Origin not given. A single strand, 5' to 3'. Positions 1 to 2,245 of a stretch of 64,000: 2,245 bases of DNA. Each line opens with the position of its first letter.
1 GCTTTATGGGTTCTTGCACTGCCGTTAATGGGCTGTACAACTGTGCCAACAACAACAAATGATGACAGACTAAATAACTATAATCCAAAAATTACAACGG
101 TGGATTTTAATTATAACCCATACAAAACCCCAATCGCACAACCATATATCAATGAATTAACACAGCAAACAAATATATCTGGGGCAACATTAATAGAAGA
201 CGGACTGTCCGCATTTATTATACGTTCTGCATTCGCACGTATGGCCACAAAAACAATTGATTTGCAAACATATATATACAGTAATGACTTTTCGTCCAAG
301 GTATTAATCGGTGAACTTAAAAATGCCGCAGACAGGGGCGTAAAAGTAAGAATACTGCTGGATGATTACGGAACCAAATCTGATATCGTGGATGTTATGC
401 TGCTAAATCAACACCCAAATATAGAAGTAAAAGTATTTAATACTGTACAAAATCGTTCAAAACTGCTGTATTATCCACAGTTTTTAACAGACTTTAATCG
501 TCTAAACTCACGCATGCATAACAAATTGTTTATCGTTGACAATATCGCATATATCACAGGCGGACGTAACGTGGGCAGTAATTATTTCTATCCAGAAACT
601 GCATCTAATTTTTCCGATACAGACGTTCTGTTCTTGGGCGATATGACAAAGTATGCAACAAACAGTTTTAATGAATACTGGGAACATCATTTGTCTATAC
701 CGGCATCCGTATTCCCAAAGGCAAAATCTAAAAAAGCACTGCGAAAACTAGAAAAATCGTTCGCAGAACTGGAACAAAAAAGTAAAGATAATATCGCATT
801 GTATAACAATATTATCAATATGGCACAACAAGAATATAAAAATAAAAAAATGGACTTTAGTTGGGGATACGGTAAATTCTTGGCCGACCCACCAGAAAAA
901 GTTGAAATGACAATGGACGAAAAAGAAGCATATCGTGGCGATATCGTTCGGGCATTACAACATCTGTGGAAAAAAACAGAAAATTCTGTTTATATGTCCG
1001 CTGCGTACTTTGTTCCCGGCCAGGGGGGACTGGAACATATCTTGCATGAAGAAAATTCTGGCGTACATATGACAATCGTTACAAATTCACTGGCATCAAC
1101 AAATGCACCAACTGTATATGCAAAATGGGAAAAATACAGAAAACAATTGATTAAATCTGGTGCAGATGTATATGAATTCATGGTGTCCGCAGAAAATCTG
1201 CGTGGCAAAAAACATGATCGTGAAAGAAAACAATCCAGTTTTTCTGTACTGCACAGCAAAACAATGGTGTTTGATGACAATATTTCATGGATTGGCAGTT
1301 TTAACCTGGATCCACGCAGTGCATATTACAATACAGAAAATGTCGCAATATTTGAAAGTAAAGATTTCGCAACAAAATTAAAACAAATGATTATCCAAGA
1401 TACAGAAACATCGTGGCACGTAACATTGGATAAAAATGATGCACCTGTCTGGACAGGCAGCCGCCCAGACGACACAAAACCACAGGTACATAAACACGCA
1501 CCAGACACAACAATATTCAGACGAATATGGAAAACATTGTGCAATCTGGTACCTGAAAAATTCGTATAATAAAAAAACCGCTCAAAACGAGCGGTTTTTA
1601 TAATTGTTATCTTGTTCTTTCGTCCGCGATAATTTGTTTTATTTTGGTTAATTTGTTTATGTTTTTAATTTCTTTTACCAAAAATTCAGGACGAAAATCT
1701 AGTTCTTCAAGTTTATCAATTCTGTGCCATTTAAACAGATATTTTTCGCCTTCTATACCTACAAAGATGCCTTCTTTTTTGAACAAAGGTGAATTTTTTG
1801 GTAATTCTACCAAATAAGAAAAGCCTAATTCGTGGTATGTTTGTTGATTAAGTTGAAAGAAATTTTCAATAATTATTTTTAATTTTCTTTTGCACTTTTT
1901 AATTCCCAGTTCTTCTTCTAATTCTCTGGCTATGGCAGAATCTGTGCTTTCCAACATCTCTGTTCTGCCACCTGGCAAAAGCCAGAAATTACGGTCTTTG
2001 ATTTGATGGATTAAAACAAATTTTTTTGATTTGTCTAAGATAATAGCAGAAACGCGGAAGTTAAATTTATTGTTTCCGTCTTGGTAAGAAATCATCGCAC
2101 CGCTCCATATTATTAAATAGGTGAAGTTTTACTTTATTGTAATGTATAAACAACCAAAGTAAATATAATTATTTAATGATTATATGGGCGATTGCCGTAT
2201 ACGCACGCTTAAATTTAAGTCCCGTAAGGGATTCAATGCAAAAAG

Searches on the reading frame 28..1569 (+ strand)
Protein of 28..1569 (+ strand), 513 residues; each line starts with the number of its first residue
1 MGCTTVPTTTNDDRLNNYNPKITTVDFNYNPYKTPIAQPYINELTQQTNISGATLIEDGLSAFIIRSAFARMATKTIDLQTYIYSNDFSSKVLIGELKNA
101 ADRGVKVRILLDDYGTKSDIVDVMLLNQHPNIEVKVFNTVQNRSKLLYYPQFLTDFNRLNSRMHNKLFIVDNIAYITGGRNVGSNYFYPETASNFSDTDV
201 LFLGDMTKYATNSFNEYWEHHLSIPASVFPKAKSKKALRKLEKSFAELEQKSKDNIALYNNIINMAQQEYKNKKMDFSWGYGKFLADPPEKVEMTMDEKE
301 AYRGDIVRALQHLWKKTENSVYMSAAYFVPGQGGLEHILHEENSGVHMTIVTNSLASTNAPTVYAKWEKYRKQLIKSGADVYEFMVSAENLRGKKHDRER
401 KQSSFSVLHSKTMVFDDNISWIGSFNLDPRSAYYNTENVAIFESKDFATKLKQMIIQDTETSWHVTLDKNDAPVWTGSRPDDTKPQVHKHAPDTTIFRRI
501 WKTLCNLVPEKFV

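Call 12: search_protein_families(library=pfam, proteins=[window:28-1569:+], max_evalue=0.001)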
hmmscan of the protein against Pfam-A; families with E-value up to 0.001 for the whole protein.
window:28-1569:+ (513 aa): 2 families
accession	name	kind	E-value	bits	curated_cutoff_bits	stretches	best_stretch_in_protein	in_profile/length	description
PF13091.12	PLDc_2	-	3.4e-34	118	27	2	314-455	5-128/132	PLD-like domain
PF00614.28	PLDc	-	7.1e-09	35.8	21.9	1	407-431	4-28/28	Phospholipase D Active site motif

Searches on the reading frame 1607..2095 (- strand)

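Call 12: search_protein_families(library=pfam, proteins=[window:1607-2095:-], max_evalue=0.001)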
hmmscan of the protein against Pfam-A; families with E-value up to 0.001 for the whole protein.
window:1607-2095:- (162 aa): 1 family
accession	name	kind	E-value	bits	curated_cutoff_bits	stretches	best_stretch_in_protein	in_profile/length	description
PF00293.34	NUDIX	-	5.2e-11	43.1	21.1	1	14-129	5-118/134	NUDIX domain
